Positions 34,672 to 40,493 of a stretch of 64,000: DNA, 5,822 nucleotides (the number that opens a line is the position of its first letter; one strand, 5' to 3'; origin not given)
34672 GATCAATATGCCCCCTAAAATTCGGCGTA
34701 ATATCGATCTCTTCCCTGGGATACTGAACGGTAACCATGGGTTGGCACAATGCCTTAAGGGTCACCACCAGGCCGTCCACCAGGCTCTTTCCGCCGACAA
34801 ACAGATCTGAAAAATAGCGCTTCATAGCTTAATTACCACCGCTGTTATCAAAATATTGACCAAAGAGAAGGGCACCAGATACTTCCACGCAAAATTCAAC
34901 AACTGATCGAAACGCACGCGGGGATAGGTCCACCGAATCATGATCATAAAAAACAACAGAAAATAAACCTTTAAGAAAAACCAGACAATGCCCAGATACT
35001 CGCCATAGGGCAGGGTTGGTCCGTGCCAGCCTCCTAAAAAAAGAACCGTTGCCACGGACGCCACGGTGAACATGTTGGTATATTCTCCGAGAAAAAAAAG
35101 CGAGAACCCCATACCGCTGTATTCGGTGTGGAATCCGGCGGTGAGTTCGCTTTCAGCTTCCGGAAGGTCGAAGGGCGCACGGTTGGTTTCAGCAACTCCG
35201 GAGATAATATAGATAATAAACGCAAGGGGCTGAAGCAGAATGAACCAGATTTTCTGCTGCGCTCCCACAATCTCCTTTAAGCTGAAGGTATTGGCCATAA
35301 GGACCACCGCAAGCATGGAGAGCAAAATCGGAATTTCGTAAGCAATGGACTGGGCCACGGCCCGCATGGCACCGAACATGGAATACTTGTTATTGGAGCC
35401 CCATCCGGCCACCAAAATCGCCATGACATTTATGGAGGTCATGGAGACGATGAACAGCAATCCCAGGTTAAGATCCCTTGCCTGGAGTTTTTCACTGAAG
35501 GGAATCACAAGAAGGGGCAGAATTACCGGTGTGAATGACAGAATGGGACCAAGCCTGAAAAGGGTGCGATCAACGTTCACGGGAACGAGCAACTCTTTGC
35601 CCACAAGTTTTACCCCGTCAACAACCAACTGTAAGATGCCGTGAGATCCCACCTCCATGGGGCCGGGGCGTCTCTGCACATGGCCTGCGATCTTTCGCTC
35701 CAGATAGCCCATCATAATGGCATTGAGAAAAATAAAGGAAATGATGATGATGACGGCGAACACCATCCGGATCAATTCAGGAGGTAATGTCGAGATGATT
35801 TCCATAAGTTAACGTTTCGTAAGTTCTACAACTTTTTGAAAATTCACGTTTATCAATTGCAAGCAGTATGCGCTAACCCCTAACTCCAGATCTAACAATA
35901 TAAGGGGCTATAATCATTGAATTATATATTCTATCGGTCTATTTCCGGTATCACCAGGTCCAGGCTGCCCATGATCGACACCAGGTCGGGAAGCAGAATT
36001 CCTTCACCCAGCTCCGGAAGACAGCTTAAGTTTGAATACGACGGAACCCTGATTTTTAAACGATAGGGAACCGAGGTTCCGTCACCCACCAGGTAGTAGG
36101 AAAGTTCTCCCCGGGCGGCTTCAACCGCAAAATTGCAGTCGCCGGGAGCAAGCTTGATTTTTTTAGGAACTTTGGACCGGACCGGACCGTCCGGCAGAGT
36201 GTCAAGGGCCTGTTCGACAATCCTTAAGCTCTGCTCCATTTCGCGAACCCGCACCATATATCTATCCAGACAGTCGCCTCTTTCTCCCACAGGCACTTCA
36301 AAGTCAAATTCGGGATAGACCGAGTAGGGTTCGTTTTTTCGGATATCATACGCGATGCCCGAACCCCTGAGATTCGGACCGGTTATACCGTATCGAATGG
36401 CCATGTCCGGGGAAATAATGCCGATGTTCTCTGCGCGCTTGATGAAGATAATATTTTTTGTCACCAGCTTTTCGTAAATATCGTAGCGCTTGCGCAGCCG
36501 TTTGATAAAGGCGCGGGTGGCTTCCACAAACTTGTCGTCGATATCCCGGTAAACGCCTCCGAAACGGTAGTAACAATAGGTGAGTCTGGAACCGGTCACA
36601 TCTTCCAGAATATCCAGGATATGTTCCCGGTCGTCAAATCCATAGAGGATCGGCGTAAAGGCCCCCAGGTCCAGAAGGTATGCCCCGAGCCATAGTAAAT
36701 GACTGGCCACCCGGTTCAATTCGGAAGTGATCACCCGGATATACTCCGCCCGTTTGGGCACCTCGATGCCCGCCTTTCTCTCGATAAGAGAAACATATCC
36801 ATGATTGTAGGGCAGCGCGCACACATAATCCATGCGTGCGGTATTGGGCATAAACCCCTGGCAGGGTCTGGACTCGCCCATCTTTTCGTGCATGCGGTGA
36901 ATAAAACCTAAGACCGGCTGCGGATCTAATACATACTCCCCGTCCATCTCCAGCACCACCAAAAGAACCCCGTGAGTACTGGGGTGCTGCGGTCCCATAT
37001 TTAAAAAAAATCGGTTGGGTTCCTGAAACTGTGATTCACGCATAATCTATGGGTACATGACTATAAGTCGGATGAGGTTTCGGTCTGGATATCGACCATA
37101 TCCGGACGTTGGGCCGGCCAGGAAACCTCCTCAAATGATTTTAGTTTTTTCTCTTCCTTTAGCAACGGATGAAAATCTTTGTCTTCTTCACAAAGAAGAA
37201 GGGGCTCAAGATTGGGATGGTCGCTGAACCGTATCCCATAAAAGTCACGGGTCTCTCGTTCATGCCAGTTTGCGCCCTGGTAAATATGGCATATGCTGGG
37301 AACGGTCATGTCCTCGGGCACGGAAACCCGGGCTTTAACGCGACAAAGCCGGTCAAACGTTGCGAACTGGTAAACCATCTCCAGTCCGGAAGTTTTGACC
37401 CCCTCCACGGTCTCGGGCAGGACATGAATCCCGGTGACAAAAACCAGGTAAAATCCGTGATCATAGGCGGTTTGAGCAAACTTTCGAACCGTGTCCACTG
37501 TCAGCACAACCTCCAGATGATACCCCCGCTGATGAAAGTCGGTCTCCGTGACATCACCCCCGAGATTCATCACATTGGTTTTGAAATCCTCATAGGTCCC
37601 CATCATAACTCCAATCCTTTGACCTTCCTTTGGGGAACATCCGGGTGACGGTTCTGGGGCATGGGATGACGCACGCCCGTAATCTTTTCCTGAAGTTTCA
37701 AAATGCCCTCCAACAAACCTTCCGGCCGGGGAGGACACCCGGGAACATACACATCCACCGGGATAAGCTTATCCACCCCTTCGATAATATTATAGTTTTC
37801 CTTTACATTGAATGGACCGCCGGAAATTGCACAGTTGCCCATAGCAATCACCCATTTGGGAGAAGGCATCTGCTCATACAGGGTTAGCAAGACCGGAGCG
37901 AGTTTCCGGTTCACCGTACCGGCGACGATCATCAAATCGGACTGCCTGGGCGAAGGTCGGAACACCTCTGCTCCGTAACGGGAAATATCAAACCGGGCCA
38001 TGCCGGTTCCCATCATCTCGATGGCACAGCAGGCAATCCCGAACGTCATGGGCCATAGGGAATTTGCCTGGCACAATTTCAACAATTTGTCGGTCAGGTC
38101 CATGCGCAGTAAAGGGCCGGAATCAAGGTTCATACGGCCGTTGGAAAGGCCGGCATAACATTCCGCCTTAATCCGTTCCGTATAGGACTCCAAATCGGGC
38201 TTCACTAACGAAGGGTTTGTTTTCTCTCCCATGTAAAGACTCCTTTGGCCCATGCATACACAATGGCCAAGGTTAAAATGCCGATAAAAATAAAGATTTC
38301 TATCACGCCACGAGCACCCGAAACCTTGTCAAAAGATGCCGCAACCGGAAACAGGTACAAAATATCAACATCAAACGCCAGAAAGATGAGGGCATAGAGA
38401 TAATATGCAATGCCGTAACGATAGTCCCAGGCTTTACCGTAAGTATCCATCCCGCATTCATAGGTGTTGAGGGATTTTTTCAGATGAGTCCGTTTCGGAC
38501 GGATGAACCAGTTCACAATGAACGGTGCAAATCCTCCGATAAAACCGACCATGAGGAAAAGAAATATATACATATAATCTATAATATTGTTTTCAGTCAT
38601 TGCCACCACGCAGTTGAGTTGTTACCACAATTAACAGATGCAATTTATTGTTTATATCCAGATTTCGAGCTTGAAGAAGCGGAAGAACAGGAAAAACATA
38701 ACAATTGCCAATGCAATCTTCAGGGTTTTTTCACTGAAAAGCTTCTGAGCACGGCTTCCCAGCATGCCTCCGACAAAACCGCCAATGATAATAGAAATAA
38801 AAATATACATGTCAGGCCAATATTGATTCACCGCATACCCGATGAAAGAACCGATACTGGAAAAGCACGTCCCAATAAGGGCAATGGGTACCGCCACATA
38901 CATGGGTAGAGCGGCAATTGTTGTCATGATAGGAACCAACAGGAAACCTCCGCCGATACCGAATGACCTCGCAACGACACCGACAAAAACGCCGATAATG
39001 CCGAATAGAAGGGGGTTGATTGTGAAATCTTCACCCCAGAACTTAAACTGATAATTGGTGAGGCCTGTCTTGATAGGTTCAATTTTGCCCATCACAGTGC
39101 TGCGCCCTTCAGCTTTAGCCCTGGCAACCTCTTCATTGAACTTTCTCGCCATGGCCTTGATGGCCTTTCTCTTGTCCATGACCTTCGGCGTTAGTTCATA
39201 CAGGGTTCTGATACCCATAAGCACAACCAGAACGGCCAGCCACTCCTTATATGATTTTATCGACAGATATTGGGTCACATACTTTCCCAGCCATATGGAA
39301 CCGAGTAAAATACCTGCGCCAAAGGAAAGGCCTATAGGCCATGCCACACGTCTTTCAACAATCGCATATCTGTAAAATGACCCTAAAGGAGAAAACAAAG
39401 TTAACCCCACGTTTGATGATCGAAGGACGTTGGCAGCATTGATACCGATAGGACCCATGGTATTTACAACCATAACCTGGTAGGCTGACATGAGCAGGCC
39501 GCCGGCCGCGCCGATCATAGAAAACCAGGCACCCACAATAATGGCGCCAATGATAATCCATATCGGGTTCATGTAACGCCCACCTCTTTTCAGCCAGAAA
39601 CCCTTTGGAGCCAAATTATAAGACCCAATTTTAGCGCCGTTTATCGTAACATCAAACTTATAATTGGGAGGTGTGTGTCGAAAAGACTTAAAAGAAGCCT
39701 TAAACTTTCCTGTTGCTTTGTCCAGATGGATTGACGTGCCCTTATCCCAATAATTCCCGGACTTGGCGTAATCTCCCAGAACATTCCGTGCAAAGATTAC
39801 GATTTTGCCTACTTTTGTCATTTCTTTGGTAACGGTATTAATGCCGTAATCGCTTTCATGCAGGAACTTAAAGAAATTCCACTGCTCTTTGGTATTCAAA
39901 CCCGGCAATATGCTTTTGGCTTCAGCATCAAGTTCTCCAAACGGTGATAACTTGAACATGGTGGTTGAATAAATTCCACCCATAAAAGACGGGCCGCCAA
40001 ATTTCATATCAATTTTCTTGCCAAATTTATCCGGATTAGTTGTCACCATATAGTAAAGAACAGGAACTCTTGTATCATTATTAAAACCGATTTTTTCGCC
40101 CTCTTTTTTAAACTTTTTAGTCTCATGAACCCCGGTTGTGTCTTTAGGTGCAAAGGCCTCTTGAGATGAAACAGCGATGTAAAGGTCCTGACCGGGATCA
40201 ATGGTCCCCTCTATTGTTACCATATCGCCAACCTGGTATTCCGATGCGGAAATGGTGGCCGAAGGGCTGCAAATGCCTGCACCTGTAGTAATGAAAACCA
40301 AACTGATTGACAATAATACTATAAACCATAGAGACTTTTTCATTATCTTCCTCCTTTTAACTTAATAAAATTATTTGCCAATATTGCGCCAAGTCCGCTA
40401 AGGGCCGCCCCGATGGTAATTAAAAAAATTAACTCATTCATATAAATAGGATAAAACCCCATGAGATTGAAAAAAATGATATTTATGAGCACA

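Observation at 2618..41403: Eight sigma-54 promoter-like motifs arranged as four divergent pairs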

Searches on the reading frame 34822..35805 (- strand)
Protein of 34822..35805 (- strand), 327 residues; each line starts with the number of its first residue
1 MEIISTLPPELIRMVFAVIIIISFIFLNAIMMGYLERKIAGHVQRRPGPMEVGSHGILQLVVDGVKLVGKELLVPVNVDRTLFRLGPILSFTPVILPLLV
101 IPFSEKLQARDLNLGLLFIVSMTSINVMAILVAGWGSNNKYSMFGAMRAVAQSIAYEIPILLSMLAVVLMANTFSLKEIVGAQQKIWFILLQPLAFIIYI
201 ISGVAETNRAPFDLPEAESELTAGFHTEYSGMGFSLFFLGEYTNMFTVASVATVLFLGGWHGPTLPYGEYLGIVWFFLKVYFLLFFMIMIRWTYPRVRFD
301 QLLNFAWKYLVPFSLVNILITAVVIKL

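Call 70: search_protein_families(library=pfam, proteins=[window:34822-35805:-], max_evalue=0.001)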
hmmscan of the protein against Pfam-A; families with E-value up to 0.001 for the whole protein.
window:34822-35805:- (327 aa): 1 family
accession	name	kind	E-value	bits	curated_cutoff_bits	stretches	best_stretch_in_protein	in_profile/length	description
PF00146.26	NADHdh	-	2.2e-119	398.7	27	1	18-322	3-298/298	NADH dehydrogenase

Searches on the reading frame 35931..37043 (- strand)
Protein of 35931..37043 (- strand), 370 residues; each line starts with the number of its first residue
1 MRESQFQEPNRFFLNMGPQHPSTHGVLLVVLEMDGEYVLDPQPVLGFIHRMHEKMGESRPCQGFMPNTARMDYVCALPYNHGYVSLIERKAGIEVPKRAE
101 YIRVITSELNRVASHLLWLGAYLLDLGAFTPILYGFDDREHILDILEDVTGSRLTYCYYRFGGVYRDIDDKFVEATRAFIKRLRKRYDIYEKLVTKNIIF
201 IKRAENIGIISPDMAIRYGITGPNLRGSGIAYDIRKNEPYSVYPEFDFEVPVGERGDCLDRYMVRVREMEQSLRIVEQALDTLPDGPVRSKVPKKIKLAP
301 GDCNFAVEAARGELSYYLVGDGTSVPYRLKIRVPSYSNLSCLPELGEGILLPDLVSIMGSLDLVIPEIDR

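Call 70: search_protein_families(library=pfam, proteins=[window:35931-37043:-], max_evalue=0.001)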
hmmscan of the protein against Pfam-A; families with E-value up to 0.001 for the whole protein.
window:35931-37043:- (370 aa): 1 family
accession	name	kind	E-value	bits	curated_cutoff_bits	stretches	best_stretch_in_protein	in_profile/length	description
PF00346.24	Complex1_49kDa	-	9.5e-94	313.9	24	2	125-294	1-170/271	Respiratory-chain NADH dehydrogenase, 49 Kd subunit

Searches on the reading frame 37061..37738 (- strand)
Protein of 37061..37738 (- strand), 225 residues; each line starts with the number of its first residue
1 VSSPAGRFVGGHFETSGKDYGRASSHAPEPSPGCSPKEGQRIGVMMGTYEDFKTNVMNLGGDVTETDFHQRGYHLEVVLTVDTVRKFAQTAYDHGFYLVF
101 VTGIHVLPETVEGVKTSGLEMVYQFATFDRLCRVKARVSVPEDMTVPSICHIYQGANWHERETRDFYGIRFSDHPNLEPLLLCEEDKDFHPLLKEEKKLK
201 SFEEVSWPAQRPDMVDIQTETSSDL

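Call 70: search_protein_families(library=pfam, proteins=[window:37061-37738:-], max_evalue=0.001)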
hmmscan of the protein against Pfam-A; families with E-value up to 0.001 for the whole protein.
window:37061-37738:- (225 aa): 1 family
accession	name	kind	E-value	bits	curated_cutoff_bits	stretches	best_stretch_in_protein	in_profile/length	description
PF00329.25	Complex1_30kDa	-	6.3e-25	88.6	22.5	1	81-196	5-118/124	Respiratory-chain NADH dehydrogenase, 30 Kd subunit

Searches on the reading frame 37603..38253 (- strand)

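Call 70: search_protein_families(library=pfam, proteins=[window:37603-38253:-], max_evalue=0.001)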
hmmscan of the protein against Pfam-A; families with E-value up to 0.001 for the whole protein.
window:37603-38253:- (216 aa): 1 family
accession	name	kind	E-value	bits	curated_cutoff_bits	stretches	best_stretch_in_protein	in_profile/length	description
PF01058.29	Oxidored_q6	-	1.3e-29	102.9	27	1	75-187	1-128/128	NADH ubiquinone oxidoreductase, 20 Kd subunit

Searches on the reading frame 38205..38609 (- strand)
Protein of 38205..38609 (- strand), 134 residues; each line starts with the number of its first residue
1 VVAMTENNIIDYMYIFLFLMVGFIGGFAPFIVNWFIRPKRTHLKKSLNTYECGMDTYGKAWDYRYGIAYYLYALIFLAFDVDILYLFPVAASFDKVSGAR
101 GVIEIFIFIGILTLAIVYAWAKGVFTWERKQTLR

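Call 70: search_protein_families(library=pfam, proteins=[window:38205-38609:-], max_evalue=0.001)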
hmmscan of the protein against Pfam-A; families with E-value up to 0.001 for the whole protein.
window:38205-38609:- (134 aa): 1 family
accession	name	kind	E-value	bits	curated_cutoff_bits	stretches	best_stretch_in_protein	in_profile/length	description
PF00507.24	Oxidored_q4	-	5.9e-28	97.4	23.3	1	29-127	4-99/99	NADH-ubiquinone/plastoquinone oxidoreductase, chain 3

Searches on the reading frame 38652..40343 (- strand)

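Call 70: search_protein_families(library=pfam, proteins=[window:38652-40343:-], max_evalue=0.001)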
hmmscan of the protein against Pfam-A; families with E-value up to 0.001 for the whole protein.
window:38652-40343:- (563 aa): 1 family
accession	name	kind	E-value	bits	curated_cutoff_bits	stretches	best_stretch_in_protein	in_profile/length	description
PF01925.25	TauE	-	5.9e-26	92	32.6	1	264-554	2-235/237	Sulfite exporter TauE/SafE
